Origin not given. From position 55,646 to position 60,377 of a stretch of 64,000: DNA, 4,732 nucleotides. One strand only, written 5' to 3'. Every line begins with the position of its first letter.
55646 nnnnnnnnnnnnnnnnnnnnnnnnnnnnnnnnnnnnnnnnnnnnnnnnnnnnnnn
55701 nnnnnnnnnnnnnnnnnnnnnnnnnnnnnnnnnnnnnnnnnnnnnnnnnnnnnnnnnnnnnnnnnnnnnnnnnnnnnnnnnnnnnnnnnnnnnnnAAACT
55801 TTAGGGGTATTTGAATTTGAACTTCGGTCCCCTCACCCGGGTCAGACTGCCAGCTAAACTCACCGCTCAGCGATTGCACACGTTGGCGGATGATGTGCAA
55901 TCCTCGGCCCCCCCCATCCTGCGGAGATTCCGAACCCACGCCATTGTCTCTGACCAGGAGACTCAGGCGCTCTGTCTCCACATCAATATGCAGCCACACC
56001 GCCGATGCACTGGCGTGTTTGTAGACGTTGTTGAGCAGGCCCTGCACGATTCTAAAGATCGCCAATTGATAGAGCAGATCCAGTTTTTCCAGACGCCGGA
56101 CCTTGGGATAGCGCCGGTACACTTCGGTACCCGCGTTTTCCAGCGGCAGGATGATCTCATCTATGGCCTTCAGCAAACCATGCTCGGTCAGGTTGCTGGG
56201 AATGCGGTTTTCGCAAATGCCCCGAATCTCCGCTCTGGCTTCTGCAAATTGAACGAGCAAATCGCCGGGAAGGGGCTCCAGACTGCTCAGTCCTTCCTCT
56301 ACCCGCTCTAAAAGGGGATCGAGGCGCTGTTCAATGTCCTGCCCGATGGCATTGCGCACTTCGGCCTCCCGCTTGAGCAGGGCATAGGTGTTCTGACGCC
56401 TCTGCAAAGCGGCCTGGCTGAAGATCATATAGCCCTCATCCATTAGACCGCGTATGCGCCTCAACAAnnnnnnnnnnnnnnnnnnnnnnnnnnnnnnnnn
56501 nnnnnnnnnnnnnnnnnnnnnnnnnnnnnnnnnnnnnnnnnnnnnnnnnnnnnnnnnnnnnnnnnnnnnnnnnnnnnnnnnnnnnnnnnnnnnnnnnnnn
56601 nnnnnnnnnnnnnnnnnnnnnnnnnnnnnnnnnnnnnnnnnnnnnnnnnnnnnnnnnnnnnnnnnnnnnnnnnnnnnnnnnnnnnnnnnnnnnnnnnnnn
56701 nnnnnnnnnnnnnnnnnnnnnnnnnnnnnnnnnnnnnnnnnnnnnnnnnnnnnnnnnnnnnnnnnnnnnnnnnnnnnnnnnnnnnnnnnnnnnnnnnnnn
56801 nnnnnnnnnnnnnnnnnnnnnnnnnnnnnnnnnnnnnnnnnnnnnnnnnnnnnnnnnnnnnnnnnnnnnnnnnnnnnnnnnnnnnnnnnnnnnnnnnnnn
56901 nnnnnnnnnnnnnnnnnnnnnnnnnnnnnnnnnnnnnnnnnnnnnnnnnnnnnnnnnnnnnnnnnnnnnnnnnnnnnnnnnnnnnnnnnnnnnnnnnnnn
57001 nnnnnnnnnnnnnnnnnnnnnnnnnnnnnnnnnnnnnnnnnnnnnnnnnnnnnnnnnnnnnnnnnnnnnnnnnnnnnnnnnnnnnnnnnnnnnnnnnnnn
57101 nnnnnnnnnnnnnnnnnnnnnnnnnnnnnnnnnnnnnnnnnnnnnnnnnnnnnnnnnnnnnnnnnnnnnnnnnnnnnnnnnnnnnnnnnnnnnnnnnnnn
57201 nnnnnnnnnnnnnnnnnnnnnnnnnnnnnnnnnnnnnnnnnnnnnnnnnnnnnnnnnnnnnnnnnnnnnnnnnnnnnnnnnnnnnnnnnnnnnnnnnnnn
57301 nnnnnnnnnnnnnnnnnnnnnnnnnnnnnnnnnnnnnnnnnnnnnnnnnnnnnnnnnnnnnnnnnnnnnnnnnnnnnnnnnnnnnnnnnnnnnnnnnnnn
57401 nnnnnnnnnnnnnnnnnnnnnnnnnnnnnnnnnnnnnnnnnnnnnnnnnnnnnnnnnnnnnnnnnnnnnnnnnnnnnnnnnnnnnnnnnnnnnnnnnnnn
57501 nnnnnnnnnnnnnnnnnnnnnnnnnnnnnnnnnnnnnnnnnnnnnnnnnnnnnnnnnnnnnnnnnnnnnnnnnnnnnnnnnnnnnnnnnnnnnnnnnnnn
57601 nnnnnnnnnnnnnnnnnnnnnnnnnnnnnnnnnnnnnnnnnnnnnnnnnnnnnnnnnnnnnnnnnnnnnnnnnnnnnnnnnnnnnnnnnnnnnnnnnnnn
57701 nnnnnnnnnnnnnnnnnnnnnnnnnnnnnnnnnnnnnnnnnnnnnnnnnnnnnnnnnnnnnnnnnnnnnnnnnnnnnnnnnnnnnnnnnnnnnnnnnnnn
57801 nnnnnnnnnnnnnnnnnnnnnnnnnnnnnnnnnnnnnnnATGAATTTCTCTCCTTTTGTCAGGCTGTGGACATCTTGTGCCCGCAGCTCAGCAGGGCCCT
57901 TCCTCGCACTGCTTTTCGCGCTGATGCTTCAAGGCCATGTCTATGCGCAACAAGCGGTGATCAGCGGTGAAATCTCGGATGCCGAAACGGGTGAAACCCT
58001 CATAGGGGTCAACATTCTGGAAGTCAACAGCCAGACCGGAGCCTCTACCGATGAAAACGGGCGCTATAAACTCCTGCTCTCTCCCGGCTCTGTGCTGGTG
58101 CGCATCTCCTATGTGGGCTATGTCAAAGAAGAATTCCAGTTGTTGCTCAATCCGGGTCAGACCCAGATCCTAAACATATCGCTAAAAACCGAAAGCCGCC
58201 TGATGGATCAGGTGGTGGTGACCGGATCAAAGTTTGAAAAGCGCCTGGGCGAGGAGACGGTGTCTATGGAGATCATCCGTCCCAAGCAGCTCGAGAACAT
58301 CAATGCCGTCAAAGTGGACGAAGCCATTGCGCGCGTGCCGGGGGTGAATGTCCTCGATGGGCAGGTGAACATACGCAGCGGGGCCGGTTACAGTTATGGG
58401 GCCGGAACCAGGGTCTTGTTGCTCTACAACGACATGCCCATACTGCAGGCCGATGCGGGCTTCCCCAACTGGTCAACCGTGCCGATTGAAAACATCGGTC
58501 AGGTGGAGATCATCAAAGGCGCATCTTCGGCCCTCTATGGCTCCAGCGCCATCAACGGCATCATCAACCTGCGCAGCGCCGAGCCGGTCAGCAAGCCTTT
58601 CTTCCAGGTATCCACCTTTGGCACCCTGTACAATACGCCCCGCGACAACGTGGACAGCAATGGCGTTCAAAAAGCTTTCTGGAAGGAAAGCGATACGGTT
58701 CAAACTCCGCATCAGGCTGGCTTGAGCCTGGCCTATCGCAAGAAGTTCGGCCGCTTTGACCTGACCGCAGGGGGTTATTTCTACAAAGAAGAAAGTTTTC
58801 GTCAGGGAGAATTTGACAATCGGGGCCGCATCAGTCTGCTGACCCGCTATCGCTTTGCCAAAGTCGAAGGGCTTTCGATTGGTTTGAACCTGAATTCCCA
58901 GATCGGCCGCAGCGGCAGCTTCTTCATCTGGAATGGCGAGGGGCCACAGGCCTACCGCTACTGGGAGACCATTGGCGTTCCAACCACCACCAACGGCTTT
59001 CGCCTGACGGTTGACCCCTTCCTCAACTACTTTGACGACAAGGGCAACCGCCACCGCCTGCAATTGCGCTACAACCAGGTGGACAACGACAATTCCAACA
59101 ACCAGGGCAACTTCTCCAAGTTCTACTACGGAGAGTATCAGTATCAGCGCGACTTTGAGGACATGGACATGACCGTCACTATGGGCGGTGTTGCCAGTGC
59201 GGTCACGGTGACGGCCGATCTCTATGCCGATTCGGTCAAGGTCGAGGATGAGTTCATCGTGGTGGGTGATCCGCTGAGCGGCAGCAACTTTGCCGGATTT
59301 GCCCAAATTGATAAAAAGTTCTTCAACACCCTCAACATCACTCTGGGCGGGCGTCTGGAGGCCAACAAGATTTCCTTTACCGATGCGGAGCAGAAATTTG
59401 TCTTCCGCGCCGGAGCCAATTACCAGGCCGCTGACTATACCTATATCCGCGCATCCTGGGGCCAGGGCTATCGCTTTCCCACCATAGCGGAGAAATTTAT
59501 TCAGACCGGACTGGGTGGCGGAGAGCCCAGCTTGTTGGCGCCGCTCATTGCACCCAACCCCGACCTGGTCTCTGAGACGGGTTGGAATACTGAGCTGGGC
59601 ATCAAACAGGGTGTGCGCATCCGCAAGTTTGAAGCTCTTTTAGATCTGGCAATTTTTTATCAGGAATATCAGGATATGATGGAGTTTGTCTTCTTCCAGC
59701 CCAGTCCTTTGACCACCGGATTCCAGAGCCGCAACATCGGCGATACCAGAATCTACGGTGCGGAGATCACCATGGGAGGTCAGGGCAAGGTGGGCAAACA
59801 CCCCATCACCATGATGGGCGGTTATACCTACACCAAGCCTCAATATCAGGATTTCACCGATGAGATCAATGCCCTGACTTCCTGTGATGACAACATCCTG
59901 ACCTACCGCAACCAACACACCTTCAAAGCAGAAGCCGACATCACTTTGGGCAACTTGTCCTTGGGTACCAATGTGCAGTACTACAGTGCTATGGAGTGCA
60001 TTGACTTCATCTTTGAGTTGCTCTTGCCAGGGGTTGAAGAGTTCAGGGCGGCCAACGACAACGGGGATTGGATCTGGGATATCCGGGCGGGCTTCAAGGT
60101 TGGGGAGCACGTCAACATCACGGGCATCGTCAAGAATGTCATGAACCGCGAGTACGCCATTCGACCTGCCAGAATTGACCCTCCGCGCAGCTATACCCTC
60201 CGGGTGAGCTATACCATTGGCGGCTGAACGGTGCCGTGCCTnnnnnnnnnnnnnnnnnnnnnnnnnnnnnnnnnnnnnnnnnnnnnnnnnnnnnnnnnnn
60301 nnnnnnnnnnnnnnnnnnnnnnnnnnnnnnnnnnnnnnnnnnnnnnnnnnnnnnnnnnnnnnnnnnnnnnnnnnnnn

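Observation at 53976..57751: Two translationally coupled 7TMR-DISM histidine kinases with complementary defects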

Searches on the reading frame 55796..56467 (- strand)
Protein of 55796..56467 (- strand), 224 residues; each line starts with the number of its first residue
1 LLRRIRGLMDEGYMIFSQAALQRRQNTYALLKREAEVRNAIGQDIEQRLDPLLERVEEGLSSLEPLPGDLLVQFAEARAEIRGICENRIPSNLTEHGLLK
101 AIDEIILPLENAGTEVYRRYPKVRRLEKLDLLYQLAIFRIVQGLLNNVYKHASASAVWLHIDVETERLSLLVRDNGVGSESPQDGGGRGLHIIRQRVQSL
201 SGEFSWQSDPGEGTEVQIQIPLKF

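Call 15: search_solved_structures(query=window:55796-56467:-, max_evalue=10, show_alignments=3)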
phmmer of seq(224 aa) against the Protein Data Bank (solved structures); distinct sequences matched with E-value up to 10: 27.
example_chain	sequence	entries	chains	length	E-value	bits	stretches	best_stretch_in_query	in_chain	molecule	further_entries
3zxo_A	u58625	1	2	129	6.1e-07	32.8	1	139-222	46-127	REDOX SENSOR HISTIDINE KINASE RESPONSE REGULATOR DEVS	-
8sbm_A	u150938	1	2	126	1.2e-06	31.9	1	139-222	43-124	GAF domain-containing protein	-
3zxq_A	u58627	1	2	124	1.4e-05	28.3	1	96-223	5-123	HYPOXIA SENSOR HISTIDINE KINASE RESPONSE REGULATOR DOST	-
4gt8_A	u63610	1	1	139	4.2e-05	26.8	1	136-222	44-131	Sensor protein vraS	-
4r39_A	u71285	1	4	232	0.0057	19.8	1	137-222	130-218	Blue-light-activated histidine kinase 2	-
1i58_A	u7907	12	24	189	0.013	18.7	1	182-222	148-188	CHEMOTAXIS PROTEIN CHEA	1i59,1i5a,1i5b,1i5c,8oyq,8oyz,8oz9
1i5d_A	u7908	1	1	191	0.013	18.6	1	182-222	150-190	CHEMOTAXIS PROTEIN CHEA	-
6dk7_A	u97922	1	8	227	0.016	18.4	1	181-222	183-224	RetS (Regulator of Exopolysaccharide and Type III Secretion)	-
4xiv_A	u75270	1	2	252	0.016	18.4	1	182-222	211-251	Chemotaxis protein CheA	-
6dk8_A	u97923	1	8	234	0.017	18.3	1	180-222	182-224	RetS (Regulator of Exopolysaccharide and Type III Secretion)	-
6mi6_A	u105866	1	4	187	0.019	18.1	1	182-222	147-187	Chemotaxis protein CheA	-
4jpb_A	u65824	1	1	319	0.019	18.1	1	181-223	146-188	Chemotaxis protein CheA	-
7n0e_B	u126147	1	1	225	0.025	17.7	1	180-222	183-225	Histidine kinase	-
2ch4_A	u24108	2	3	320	0.026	17.7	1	182-223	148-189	CHEMOTAXIS PROTEIN CHEA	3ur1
3sl2_A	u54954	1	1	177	0.053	16.6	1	184-222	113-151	Sensor histidine kinase yycG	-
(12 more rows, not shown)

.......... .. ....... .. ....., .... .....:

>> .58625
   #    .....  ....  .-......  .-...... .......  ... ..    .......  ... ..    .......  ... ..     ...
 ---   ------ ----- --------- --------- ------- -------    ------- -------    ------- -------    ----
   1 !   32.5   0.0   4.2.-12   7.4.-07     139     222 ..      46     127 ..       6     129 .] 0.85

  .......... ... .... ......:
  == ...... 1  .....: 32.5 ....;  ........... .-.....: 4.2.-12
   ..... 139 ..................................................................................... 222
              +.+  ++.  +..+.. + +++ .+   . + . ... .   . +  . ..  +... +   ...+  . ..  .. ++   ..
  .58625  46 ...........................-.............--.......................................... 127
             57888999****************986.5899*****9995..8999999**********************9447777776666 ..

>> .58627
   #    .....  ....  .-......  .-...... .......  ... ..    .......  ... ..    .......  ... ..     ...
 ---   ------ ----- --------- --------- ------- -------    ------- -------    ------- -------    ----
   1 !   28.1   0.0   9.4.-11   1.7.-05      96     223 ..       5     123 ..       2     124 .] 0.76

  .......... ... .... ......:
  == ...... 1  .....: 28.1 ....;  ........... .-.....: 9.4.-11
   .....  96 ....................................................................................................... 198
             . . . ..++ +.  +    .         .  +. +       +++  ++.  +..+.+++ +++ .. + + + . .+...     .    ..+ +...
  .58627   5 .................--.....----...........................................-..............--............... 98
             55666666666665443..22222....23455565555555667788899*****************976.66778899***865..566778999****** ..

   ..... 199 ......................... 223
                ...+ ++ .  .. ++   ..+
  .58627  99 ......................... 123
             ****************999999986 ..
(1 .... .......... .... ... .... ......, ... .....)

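Call 24: search_solved_structures(query=A2, max_evalue=1, show_alignments=4)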
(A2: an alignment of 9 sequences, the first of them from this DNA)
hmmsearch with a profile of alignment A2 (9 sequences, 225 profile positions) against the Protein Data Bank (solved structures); distinct sequences matched with E-value up to 1: 79 (the best 60 are shown).
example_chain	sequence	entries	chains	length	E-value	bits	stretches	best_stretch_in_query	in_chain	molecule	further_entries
4gt8_A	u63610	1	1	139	1.7e-10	44.1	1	137-223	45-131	Sensor protein vraS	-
3gie_A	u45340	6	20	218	3.6e-10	43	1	36-222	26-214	Sensor histidine kinase desK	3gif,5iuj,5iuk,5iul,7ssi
3ehf_A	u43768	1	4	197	6.3e-10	42.3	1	38-222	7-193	Sensor kinase (YocF protein)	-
3gig_A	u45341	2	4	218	6.7e-10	42.1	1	38-222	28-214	Sensor histidine kinase desK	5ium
7ssj_A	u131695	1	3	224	9e-10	41.7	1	38-222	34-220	Sensor histidine kinase DesK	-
3ehh_A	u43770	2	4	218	1.3e-09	41.2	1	39-222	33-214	Sensor kinase (YocF protein)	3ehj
3zxq_A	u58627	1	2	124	3.1e-09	40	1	97-224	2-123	HYPOXIA SENSOR HISTIDINE KINASE RESPONSE REGULATOR DOST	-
3ehg_A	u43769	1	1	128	1.6e-08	37.7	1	105-222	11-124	Sensor kinase (YocF protein)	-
3zxo_A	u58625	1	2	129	1e-07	35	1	142-219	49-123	REDOX SENSOR HISTIDINE KINASE RESPONSE REGULATOR DEVS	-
8sbm_A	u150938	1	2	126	1.1e-07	34.9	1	142-219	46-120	GAF domain-containing protein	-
8c5v_A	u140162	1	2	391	4.4e-06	29.7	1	152-223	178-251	Chemotaxis protein CheA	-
4r39_A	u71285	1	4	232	9.2e-06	28.6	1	142-223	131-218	Blue-light-activated histidine kinase 2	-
9jfj_A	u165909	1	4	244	1.4e-05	28.1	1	179-224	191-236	Sensor histidine kinase ZraS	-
4i5s_A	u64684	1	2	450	1.5e-05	27.9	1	139-222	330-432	Putative histidine kinase CovS; VicK-like protein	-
5c93_A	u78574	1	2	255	2.7e-05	27.1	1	182-222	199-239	Histidine kinase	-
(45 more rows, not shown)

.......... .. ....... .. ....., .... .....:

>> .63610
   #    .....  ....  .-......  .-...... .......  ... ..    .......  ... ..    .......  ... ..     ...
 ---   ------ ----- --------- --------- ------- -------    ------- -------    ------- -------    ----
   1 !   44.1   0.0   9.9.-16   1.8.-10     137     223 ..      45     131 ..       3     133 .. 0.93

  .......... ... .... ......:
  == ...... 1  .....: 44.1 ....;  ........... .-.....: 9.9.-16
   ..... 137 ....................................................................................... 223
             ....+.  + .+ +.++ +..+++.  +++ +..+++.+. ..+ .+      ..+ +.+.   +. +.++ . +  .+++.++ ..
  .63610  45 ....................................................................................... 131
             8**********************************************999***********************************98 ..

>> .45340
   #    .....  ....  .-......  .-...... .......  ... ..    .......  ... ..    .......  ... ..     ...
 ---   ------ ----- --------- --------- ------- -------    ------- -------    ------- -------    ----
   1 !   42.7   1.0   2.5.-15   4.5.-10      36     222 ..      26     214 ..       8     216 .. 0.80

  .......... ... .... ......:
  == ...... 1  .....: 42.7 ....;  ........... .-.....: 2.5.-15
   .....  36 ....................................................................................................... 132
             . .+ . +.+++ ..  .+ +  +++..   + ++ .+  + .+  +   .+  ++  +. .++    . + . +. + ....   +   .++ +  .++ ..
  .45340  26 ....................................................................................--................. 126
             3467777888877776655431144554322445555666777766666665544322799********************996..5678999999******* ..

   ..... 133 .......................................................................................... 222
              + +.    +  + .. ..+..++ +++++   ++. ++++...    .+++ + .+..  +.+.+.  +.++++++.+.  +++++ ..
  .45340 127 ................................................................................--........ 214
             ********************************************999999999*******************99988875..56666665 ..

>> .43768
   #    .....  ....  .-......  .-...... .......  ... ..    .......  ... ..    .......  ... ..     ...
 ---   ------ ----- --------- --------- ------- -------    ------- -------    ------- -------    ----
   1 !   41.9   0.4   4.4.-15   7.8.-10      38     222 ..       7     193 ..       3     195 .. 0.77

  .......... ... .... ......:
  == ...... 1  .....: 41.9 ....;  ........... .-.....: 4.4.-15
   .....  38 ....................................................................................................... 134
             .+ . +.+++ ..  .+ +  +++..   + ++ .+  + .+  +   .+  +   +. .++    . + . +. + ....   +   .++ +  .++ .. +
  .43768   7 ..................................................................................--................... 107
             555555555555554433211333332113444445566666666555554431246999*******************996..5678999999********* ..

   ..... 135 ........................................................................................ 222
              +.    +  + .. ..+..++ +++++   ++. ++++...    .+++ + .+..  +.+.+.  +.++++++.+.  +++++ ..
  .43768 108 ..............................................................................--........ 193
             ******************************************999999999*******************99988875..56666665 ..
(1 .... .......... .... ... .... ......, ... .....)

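Call 48: predict_structure(alignment_id=A3)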
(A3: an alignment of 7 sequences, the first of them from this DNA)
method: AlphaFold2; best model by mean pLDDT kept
length: 224 residues; sequences in the alignment: 7
mean_pLDDT: 73.4   pTM: 0.57
mean pLDDT of the five models: 73.4, 71.0, 70.3, 68.3, 66.5
residues with pLDDT >= 90: 23; 70-90: 109; 50-70: 82; < 50: 10
segments of 3 or more residues with pLDDT < 50: 183-186
pLDDT, mean of each block of 10 residues (from residue 1): 54 57 61 60 67 76 67 70 58 77 88 89 86 83 84 84 90 70 54 78 82 84 73
secondary structure, 60 per line:
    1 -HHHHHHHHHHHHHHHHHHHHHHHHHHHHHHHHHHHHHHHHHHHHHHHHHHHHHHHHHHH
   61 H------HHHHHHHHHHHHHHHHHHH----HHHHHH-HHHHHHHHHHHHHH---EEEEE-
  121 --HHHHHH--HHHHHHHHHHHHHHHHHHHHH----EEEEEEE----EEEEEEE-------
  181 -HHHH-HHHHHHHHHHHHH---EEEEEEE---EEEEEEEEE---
elements in order: H2-61 H68-86 H91-96 H98-111 E115-119 H123-128 H131-151 E156-162 E167-173 H182-185 H187-199 E203-209 E213-221

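Call 70: fold_search(model_id=the predicted structure, library=pdb)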
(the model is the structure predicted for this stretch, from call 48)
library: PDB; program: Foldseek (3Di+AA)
matches with E <= 10: 1212; with E <= 0.001: 318
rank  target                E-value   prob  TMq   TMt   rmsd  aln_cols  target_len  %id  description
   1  5iuj_B                6.6e-09  1.00  0.39  0.40  14.2       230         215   19  Crystal structure of the DesK-DesR complex in the phosphotransfer state with low Mg2+ (20 mM) (released 2016-12-21)
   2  4gt8                  2.1e-08  1.00  0.40  0.60   4.6       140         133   22  Crystal Structure of the Catalytic and ATP-binding Domain from VraS in Complex with ADP (released 2013-08-28)
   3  7ssi_E                2.4e-08  1.00  0.37  0.39  14.3       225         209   19  CRYSTAL STRUCTURE OF THE DESK:DESR-Q10A COMPLEX IN THE PHOSPHOTRANSFER STATE (released 2022-11-16)
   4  5iuj_A                3.1e-08  1.00  0.39  0.41  19.7       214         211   18  Crystal structure of the DesK-DesR complex in the phosphotransfer state with low Mg2+ (20 mM) (released 2016-12-21)
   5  3ehg                  3.7e-08  1.00  0.38  0.59   4.4       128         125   22  Crystal structure of the ATP-binding domain of DesK in complex with ATP (released 2009-09-15)
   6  3ehj_B                3.7e-08  1.00  0.47  0.49   7.1       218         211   18  Crystal structure of DesKC-H188V in complex with AMP-PCP (released 2009-09-15)
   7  7ssi_B                3.7e-08  1.00  0.37  0.39  14.3       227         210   19  CRYSTAL STRUCTURE OF THE DESK:DESR-Q10A COMPLEX IN THE PHOSPHOTRANSFER STATE (released 2022-11-16)
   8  3gig_B                3.9e-08  1.00  0.38  0.41  13.9       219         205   20  Crystal structure of phosphorylated DesKC in complex with AMP-PCP (released 2009-09-15)
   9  3ehf_A                4.2e-08  1.00  0.38  0.46  13.9       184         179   18  Crystal structure of DesKC in complex with AMP-PCP (released 2009-09-15)
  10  5iuj_E                4.2e-08  1.00  0.39  0.40  13.9       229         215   20  Crystal structure of the DesK-DesR complex in the phosphotransfer state with low Mg2+ (20 mM) (released 2016-12-21)
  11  3ehj_A                4.8e-08  1.00  0.49  0.53   6.4       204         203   18  Crystal structure of DesKC-H188V in complex with AMP-PCP (released 2009-09-15)
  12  3zxo_A                5.8e-08  1.00  0.38  0.59   4.8       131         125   26  CRYSTAL STRUCTURE OF THE MUTANT ATP-BINDING DOMAIN OF MYCOBACTERIUM TUBERCULOSIS DOSS (released 2011-08-24)
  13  5iuk_B                7.0e-08  1.00  0.37  0.39  14.2       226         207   21  Crystal structure of the DesK-DesR complex in the phosphotransfer state with high Mg2+ (150 mM) (released 2016-12-21)
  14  5iuk_D                7.4e-08  1.00  0.40  0.42  21.8       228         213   18  Crystal structure of the DesK-DesR complex in the phosphotransfer state with high Mg2+ (150 mM) (released 2016-12-21)
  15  5iul_E                7.4e-08  1.00  0.38  0.40  14.4       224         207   19  Crystal structure of the DesK-DesR complex in the phosphotransfer state with high Mg2+ (150 mM) and BeF3 (released 2016-12-21)
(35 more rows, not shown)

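Call 76: search_protein_families(library=pfam, alignment_id=A2, max_evalue=1)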
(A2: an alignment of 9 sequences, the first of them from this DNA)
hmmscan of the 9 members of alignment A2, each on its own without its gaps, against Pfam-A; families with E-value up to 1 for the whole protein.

A. member 1, seq(224 aa): 2 families
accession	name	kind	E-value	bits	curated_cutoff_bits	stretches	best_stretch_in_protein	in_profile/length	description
PF02518.31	HATPase_c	-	2.5e-12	47.7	26.4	1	135-223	4-110/111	Histidine kinase-, DNA gyrase B-, and HSP90-like ATPase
PF13581.12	HATPase_c_2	-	0.00035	21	27.4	1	144-219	39-126/127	Histidine kinase-like ATPase domain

B. families by the number of members that match (of 9 scanned): 6 families
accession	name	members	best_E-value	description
PF02518.31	HATPase_c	9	1.9e-15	Histidine kinase-, DNA gyrase B-, and HSP90-like ATPase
PF13581.12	HATPase_c_2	9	1.8e-05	Histidine kinase-like ATPase domain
PF04816.18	TrmK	3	0.014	tRNA (adenine(22)-N(1))-methyltransferase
PF01904.24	DUF72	1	0.12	Protein of unknown function DUF72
PF23840.1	Phage_tail_terminator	1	0.13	Phage tail terminator protein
PF13589.12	HATPase_c_3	1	0.22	Histidine kinase-, DNA gyrase B-, and HSP90-like ATPase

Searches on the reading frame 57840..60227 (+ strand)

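Call 71: search_protein_families(library=ncbifam, proteins=[window:57840-60227:+], max_evalue=0.001)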
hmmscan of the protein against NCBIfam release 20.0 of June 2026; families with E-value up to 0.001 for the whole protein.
window:57840-60227:+ (795 aa): 25 families
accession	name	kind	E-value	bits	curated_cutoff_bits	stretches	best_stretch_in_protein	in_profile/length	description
TIGR04056.1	OMP_RagA_SusC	subfamily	9.5e-34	116.9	368.25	1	41-242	3-199/981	SusC/RagA family TonB-linked outer membrane protein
TIGR01785.1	TonB-hemin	subfamily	9.8e-32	110.2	316.85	2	409-791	278-675/677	TonB-dependent heme/hemoglobin receptor family protein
TIGR01786.1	TonB-hemlactrns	subfamily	6e-29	100.9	323.75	2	413-773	356-687/719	TonB-dependent hemoglobin/transferrin/lactoferrin family receptor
TIGR01779.1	TonB-B12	equivalog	8.6e-28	97.2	599.7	2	113-248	20-155/614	TonB-dependent vitamin B12 receptor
TIGR01783.1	TonB-siderophor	subfamily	4.2e-27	95.1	223.5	1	142-791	5-647/649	TonB-dependent siderophore receptor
NF007926.1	PRK10641.1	equivalog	3.6e-18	65.4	836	2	118-246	23-153/617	TonB-dependent vitamin B12 receptor BtuB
NF010010.0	PRK13483.1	equivalog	7.7e-17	60.5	927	1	117-244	28-160/660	ligand-gated channel protein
NF053590.1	TonB_dep_TOL0244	equivalog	2.7e-14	52.7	645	2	463-780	307-591/604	TOL_0244 family TonB-dependent receptor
NF050067.1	TonBEntbctnRecCfrA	equivalog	1.7e-12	46.5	1200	1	112-247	16-158/698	TonB-dependent ferric enterobactin receptor CfrA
NF010038.0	PRK13513.1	equivalog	4.7e-12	45.3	942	1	119-245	32-163/659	ligand-gated channel protein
NF007478.2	PRK10064.1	equivalog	1e-10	40.6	745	1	122-256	30-166/663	catecholate siderophore receptor CirA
NF010012.0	PRK13486.1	equivalog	3.2e-10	39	924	1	122-287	25-195/696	TonB-dependent receptor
NF010011.0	PRK13484.1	equivalog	5.7e-10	38.1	1197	1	111-270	19-182/682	IreA family TonB-dependent siderophore receptor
NF007349.0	PRK09840.1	equivalog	1.1e-09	36.9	686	1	121-255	53-183/760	catecholate siderophore receptor Fiu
NF049945.1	TonB_dep_FCYXU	equivalog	8.7e-09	34.5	825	1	210-280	130-204/697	TonB-dependent receptor, FCYXU motif-type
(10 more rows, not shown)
